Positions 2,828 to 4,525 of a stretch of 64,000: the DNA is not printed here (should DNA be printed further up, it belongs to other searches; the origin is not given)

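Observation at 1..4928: nap and hao genes fused into one gene string: NapC/NrfH-like, octahaem HAO-family, OM barrel, NapM-like cytochrome, NapA-like enzyme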

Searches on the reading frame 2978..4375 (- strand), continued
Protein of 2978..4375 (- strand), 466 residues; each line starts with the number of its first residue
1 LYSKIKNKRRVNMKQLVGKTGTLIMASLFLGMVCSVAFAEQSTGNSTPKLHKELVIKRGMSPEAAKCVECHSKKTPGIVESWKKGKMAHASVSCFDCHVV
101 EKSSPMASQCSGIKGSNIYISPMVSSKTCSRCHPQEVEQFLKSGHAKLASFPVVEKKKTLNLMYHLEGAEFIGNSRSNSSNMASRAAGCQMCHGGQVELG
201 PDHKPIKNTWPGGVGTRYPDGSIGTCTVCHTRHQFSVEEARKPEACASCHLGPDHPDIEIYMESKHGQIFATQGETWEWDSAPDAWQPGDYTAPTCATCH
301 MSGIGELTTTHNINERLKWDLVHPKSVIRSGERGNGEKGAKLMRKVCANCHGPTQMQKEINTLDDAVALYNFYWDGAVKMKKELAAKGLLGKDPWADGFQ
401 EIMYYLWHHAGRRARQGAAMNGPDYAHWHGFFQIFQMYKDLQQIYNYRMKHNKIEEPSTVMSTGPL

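Call 58: search_solved_structures(query=A4, max_evalue=0.001, show_alignments=5)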
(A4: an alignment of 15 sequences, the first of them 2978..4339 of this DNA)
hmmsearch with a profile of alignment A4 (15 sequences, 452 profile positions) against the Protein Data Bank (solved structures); distinct sequences matched with E-value up to 0.001: 10.
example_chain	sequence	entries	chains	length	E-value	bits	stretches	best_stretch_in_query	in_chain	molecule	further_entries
4qo5_A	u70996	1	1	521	3.3e-66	227.2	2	75-431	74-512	Hypothetical multiheme protein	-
1fgj_A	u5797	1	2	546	1.9e-35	125.8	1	210-379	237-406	HYDROXYLAMINE OXIDOREDUCTASE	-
4fas_A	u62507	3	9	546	2.6e-35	125.4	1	211-379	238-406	Hydroxylamine oxidoreductase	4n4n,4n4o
6m0p_A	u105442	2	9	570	3.4e-35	125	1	210-379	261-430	Aerobic hydroxylamine oxidoreductase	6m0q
6h5l_A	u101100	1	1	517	2.7e-34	122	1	208-380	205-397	Similar to hydroxylamine oxidoreductase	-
4n4j_A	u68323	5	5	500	5.5e-29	104.5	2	211-376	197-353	hydroxylamine oxidoreductase | Similar to hydroxylamine oxidoreductase hao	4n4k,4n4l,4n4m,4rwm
6t5e_A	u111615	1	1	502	7.1e-28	100.9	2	211-368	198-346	Hydroxylamine oxidoreductase-like protein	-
6hif_G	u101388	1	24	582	1.3e-22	83.5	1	211-379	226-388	Hydrazine dehydrogenase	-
2j7a_A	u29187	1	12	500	8.4e-06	28.1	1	65-162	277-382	CYTOCHROME C NITRITE REDUCTASE NRFA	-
2vr0_A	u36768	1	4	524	9.1e-06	28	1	65-162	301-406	CYTOCHROME C NITRITE REDUCTASE, CATALYTIC SUBUNIT NFRA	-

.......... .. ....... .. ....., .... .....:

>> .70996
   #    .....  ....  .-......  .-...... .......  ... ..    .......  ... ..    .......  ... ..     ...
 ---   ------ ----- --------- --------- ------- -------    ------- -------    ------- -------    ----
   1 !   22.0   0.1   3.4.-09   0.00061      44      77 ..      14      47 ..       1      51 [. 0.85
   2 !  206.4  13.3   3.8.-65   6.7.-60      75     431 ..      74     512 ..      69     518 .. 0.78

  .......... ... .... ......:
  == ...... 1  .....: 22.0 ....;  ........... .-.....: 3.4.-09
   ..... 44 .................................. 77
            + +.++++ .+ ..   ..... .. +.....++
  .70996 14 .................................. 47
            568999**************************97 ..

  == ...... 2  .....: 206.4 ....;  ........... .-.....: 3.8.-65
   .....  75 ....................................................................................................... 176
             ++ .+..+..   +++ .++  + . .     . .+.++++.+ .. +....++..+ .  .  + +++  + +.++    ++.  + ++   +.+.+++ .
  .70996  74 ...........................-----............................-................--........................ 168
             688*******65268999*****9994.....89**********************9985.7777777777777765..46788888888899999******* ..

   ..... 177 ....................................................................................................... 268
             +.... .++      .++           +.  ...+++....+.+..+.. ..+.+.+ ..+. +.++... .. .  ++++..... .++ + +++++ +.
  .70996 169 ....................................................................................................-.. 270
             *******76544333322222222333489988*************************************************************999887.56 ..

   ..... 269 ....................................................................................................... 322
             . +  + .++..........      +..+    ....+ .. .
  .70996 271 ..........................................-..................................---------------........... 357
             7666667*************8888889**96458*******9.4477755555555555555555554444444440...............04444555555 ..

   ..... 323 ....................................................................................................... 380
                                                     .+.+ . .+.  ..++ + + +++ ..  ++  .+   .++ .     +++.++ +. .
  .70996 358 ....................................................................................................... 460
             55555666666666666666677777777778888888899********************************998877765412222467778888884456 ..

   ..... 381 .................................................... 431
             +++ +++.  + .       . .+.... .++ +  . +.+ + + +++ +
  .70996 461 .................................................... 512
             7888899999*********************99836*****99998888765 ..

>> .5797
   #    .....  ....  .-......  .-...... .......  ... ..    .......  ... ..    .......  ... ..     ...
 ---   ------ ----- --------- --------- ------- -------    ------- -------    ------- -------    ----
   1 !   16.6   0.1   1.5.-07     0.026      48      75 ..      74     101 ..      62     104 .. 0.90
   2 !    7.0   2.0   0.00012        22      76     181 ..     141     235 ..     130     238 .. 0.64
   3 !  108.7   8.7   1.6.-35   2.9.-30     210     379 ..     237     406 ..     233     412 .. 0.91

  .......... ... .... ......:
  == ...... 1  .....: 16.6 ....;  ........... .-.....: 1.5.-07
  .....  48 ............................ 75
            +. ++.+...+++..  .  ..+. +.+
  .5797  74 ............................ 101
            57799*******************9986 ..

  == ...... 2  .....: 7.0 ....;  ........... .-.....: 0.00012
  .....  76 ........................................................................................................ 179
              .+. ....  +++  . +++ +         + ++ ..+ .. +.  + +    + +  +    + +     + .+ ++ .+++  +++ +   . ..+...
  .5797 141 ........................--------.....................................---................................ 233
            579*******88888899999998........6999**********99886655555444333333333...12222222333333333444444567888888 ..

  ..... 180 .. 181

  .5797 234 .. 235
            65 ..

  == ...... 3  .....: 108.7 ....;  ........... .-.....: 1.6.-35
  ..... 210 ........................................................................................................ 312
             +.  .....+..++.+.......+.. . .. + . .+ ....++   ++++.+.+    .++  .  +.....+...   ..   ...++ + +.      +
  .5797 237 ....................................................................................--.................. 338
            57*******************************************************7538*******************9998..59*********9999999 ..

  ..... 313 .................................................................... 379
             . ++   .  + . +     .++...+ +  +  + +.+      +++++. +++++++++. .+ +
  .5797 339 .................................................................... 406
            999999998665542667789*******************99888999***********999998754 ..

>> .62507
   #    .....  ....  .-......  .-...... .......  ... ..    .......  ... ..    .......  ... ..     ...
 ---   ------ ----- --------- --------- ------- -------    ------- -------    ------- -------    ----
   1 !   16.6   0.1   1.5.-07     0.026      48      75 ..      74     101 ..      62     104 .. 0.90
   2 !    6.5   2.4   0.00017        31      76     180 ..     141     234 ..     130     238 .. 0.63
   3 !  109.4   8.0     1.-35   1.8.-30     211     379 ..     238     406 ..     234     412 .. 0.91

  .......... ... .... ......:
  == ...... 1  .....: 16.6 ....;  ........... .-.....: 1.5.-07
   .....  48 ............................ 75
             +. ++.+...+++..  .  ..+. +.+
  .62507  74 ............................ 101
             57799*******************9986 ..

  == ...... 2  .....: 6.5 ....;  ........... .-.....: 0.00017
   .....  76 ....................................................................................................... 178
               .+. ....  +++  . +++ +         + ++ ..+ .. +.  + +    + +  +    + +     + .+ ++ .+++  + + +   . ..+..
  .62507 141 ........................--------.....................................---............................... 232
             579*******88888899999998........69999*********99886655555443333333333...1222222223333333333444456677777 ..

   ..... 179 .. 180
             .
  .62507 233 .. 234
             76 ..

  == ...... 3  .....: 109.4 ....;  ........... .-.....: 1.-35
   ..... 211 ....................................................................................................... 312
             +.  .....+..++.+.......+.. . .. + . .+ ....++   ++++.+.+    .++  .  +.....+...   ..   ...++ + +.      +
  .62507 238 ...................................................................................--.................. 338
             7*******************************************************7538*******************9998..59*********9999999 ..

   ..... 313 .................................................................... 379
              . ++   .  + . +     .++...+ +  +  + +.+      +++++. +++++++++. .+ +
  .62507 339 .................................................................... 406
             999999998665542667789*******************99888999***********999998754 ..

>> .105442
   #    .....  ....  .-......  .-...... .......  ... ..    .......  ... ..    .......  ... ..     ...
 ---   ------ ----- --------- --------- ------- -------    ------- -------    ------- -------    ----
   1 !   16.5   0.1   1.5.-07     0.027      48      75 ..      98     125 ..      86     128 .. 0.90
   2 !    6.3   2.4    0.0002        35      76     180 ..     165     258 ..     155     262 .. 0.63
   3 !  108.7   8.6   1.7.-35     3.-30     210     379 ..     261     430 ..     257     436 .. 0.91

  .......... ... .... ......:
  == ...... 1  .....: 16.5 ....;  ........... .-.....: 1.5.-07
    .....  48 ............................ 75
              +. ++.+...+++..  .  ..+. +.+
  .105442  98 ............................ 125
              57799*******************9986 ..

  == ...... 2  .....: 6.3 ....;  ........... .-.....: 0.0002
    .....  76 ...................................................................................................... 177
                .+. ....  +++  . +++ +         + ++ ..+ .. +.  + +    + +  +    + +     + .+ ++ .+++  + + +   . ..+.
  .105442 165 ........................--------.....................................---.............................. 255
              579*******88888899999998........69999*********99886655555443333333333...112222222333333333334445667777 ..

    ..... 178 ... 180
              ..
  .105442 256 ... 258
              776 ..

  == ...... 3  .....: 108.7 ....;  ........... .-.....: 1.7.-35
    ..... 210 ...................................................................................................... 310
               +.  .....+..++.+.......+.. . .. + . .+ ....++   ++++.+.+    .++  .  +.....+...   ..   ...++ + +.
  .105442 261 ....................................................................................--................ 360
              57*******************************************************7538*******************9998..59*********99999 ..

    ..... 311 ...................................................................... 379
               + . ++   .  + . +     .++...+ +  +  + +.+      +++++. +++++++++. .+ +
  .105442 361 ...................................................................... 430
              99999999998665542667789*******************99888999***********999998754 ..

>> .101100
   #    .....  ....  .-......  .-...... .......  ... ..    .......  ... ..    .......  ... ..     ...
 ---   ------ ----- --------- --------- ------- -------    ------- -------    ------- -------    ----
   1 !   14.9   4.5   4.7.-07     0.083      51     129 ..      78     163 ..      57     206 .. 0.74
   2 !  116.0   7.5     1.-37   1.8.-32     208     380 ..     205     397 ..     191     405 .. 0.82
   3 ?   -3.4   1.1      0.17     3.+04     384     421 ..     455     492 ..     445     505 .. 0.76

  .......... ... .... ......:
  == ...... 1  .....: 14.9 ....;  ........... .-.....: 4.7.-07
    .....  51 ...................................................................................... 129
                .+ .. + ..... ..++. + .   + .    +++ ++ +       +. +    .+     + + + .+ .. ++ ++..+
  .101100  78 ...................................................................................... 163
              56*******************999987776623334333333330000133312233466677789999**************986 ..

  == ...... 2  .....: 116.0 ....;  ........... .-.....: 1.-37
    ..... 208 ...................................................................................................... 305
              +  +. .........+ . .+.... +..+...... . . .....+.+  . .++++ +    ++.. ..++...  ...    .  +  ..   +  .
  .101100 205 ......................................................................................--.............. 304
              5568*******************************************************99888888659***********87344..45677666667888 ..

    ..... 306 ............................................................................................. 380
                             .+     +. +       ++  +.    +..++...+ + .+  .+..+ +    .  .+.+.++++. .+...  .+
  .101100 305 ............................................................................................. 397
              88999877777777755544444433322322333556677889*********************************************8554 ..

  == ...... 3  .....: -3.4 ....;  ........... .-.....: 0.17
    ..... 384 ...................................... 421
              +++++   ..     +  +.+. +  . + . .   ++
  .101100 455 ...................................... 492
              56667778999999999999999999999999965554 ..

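Call 66: search_protein_families(library=pfam, proteins=[L001:15828-16487:+, L001:18263-18922:+], max_evalue=0.1)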
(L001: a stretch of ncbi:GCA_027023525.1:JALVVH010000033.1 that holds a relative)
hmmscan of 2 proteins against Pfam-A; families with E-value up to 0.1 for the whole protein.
L001:15828-16487:+ (220 aa): 0 families

L001:18263-18922:+ (220 aa): 1 family
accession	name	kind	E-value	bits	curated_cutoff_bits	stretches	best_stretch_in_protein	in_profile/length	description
PF03692.20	CxxCxxCC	-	8.3e-06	26.9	23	1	59-136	1-71/85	Putative zinc- or iron-chelating domain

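Call 72: search_protein_representatives(protein=window:2978-4339:-)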
Query: 454 residues. Proteins with E-value up to 0.001 (for the whole library): 1291; up to 1e-10: 618; up to 1e-30: 130. The best 150 are listed.
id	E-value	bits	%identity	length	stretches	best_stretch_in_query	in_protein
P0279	1.7e-196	669.9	64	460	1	2-453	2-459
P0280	1.9e-112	392.8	46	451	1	27-442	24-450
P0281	2.1e-93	330.0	47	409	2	97-318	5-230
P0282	2.4e-93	329.8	51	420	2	45-319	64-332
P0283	1.3e-92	327.4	44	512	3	165-320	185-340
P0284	3.0e-90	319.6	65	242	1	11-234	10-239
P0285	1.7e-87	310.5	45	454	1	39-415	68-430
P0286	4.6e-82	292.6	45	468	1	37-423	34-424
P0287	3.8e-79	283.0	42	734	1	51-431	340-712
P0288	5.2e-77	275.9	41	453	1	52-429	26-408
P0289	7.7e-77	275.4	43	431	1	16-422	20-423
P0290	2.8e-76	273.5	66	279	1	39-214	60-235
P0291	3.9e-76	273.1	40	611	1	53-430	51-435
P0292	2.4e-75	270.5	39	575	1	53-433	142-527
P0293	3.0e-73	263.5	39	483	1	49-423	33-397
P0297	8.2e-69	248.9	35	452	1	17-442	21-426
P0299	3.2e-68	247.0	39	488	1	41-424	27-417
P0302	1.8e-66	241.2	36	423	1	51-430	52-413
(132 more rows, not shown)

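Call 73: list_cluster_members(proteins=[P0279, P0280, P0285, P0286, P0288, P0289, P0293, P0297, P0299, P0302])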
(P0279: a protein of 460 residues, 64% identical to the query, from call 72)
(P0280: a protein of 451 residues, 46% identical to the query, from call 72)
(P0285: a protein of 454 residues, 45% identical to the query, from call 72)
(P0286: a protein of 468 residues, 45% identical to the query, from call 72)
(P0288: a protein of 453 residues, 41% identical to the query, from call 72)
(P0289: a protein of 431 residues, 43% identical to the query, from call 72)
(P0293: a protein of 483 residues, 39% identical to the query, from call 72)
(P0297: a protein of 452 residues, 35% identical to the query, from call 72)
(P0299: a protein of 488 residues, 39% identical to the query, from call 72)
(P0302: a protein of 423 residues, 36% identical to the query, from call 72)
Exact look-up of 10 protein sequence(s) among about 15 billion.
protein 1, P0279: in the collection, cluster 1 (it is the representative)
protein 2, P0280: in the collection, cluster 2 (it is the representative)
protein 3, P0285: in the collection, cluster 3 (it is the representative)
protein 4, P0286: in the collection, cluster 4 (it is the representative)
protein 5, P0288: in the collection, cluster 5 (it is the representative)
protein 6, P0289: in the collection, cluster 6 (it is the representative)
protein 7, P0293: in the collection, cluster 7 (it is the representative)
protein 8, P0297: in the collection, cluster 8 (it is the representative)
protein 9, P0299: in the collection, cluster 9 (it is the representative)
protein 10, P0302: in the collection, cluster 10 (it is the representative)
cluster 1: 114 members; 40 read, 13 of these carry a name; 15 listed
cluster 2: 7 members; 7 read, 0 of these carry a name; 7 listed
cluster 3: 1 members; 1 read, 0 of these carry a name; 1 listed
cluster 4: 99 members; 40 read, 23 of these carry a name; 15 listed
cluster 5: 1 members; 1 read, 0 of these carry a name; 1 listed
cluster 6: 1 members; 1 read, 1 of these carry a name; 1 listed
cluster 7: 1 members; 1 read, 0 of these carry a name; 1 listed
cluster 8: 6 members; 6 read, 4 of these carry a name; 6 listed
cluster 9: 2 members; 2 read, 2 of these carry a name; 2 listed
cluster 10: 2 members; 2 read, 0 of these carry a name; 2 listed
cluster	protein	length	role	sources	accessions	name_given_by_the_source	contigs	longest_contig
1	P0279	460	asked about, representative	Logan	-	-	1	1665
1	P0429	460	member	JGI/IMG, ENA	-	hypothetical protein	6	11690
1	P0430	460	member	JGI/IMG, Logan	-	hydroxylamine dehydrogenase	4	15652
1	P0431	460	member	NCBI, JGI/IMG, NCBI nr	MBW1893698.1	MAG: beta-ketoacyl-ACP synthase [Deltaproteobacteria bacterium] | beta-ketoacyl-ACP synthase [Deltaproteobacteria bacterium]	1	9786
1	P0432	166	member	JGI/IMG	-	hypothetical protein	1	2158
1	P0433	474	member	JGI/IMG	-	hypothetical protein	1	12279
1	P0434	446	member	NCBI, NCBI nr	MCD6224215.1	MAG: beta-ketoacyl-ACP synthase [Deltaproteobacteria bacterium] | beta-ketoacyl-ACP synthase [Deltaproteobacteria bacterium]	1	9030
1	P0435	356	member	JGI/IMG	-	cytochrome c553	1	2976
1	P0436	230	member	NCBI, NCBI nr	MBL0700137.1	MAG: hydroxylamine oxidoreductase, partial [Desulfosarcina sp.] | hydroxylamine oxidoreductase [Desulfobacterales bacterium]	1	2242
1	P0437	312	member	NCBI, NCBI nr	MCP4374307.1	MAG: beta-ketoacyl-ACP synthase, partial [Deltaproteobacteria bacterium] | beta-ketoacyl-ACP synthase [Deltaproteobacteria bacterium]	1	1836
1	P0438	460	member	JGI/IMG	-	hydroxylamine dehydrogenase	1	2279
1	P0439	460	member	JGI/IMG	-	hypothetical protein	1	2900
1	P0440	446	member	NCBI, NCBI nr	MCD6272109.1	MAG: beta-ketoacyl-ACP synthase [Deltaproteobacteria bacterium] | beta-ketoacyl-ACP synthase [Deltaproteobacteria bacterium]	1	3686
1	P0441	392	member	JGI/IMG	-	hypothetical protein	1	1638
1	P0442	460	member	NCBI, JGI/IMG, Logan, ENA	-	-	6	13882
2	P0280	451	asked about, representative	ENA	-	-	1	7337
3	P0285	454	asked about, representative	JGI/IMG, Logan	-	-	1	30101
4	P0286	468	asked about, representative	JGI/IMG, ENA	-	hypothetical protein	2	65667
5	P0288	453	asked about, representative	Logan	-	-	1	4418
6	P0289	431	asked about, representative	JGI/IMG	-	hydroxylamine dehydrogenase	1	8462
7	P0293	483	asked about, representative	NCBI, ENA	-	-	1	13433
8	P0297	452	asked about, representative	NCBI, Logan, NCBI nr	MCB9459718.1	MAG: nitrate reductase [Anaerolineaceae bacterium] | nitrate reductase [Anaerolineaceae bacterium]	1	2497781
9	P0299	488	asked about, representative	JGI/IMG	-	hypothetical protein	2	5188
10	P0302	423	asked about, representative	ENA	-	-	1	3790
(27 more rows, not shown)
